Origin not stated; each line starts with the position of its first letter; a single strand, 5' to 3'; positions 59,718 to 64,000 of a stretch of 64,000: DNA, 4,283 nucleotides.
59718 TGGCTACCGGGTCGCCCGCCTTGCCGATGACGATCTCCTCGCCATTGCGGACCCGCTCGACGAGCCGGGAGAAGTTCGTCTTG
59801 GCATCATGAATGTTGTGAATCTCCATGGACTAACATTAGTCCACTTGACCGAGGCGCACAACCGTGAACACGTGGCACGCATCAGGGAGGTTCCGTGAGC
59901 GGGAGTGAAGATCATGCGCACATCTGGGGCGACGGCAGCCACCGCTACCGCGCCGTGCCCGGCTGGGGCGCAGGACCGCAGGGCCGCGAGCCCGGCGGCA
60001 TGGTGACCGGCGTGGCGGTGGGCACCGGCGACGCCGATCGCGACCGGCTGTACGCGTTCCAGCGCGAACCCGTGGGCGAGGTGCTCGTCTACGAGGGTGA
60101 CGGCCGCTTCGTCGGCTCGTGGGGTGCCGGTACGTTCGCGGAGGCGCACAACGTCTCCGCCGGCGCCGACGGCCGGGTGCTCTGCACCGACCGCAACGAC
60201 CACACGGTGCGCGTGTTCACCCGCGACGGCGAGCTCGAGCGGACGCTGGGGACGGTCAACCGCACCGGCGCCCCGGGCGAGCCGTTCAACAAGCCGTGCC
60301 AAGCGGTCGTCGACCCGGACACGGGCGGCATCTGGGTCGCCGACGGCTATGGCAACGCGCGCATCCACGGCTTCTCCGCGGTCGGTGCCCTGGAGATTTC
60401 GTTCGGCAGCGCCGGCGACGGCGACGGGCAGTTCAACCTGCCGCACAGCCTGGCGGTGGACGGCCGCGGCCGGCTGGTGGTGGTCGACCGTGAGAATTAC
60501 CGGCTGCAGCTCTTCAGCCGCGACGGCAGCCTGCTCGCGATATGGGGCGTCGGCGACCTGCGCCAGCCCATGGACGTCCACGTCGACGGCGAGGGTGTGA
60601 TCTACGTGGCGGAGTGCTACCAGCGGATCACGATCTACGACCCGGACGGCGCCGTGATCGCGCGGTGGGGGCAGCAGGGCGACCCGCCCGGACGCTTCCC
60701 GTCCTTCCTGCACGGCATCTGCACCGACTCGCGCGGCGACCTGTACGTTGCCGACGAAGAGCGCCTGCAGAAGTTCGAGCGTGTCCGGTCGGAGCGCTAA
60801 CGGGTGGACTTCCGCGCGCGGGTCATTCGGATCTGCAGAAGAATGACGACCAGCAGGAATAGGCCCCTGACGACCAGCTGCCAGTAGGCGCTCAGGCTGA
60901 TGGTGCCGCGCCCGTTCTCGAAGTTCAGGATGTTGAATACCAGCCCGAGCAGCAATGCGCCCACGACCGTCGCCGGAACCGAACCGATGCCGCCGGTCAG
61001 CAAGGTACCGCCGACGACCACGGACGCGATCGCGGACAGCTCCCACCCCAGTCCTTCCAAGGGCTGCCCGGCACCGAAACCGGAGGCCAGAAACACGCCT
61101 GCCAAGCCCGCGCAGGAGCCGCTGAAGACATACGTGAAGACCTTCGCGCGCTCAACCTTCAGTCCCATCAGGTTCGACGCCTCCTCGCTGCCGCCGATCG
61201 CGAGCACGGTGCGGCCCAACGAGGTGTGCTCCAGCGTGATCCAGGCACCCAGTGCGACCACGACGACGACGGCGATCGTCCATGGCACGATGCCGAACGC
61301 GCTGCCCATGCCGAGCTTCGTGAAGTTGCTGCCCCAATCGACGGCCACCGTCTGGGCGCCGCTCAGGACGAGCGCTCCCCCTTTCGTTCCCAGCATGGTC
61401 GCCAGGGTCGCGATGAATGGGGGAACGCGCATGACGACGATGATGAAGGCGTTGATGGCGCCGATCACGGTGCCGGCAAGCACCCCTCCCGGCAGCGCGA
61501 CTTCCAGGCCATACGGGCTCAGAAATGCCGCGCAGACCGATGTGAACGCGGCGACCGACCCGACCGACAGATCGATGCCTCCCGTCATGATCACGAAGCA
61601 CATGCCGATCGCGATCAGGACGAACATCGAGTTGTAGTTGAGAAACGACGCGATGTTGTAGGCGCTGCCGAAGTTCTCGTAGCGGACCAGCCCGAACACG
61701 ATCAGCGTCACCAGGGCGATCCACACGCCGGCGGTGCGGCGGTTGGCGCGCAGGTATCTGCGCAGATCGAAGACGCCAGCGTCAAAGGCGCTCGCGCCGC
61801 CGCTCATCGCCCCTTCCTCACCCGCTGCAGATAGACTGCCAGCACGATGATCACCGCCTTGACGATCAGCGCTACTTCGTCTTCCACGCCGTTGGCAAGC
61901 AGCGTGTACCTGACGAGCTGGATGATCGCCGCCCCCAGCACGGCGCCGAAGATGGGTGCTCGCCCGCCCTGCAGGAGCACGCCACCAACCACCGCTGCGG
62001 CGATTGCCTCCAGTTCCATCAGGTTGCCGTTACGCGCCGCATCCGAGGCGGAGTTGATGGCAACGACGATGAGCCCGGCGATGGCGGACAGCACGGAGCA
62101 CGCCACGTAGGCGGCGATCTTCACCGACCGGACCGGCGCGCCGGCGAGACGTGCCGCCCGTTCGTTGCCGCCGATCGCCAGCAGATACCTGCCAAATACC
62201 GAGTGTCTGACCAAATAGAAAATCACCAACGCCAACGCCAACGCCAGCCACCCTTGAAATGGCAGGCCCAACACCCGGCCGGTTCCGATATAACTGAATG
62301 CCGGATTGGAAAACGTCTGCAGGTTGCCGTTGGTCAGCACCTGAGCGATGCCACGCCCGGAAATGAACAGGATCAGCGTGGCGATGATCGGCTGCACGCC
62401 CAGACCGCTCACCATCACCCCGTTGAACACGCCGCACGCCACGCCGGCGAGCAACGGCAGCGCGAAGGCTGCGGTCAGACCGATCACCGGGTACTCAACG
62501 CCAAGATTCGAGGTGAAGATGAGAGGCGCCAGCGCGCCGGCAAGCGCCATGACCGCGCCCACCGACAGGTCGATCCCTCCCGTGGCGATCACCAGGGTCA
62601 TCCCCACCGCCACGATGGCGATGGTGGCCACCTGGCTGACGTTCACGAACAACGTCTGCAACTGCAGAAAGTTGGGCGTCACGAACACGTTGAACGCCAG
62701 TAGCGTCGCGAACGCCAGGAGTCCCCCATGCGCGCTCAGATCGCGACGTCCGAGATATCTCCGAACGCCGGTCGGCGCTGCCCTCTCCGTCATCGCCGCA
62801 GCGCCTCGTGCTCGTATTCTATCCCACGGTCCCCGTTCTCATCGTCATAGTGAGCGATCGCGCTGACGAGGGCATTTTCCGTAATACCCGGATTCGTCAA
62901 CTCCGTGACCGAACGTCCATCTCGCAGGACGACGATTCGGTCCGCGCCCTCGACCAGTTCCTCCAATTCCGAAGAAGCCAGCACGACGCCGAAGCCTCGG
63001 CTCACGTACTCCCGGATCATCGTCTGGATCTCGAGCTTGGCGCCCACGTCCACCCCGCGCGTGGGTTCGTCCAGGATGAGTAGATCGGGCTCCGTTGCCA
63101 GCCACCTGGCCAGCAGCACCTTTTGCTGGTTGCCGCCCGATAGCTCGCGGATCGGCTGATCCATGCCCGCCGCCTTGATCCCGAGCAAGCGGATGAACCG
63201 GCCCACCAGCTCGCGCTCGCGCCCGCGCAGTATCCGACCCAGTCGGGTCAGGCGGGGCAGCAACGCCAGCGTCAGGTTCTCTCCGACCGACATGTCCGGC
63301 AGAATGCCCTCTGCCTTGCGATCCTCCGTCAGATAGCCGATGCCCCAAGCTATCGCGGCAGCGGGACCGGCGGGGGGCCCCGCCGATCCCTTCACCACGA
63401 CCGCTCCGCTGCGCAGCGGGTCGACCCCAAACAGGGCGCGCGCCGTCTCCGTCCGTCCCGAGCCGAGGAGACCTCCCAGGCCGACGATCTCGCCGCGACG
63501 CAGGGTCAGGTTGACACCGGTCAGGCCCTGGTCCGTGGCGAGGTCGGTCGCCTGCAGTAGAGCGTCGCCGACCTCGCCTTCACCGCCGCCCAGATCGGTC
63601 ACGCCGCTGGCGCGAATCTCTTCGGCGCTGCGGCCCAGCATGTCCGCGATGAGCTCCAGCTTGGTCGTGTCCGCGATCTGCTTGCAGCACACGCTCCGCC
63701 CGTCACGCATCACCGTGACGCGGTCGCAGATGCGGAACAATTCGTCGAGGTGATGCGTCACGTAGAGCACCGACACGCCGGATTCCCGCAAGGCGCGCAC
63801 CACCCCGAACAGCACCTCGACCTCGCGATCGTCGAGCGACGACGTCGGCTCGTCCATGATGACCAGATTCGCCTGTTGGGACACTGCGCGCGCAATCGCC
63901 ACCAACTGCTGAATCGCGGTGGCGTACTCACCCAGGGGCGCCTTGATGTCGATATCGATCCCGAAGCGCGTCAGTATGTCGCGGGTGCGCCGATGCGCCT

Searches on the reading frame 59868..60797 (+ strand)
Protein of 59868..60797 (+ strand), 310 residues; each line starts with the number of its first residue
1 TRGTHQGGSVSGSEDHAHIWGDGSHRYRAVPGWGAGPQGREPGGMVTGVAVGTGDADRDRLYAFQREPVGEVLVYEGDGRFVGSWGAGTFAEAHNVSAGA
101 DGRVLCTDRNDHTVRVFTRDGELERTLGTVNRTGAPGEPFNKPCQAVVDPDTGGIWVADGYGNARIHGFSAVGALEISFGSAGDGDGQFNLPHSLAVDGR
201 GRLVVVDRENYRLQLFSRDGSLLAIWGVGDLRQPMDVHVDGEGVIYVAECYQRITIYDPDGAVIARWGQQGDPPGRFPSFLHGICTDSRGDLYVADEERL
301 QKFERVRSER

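Call 76: search_protein_families(library=pfam, proteins=[window:59868-60797:+], max_evalue=0.001)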
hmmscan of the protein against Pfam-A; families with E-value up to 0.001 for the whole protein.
window:59868-60797:+ (310 aa): 1 family
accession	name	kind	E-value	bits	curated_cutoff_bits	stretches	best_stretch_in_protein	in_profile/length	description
PF01436.27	NHL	-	1.6e-21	75.6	20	1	189-214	1-26/28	NHL repeat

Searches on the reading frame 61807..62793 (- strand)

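Call 76: search_protein_families(library=pfam, proteins=[window:61807-62793:-], max_evalue=0.001)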
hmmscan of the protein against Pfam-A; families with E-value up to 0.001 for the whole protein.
window:61807-62793:- (329 aa): 1 family
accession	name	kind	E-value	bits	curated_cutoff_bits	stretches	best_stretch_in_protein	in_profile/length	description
PF02653.21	BPD_transp_2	-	9e-35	120.5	26.8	1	53-320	7-269/269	Branched-chain amino acid transport system / permease component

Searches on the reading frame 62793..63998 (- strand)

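Call 76: search_protein_families(library=pfam, proteins=[window:62793-63998:-], max_evalue=0.001)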
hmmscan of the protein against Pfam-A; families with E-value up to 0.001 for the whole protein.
window:62793-63998:- (402 aa): 2 families
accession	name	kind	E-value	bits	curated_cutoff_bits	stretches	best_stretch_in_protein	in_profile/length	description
PF00005.33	ABC_tran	-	1.6e-26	94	25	2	159-313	1-136/137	ABC transporter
PF13304.12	AAA_21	-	0.00016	22.3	27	0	281-321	233-276/304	AAA domain, putative AbiEii toxin, Type IV TA system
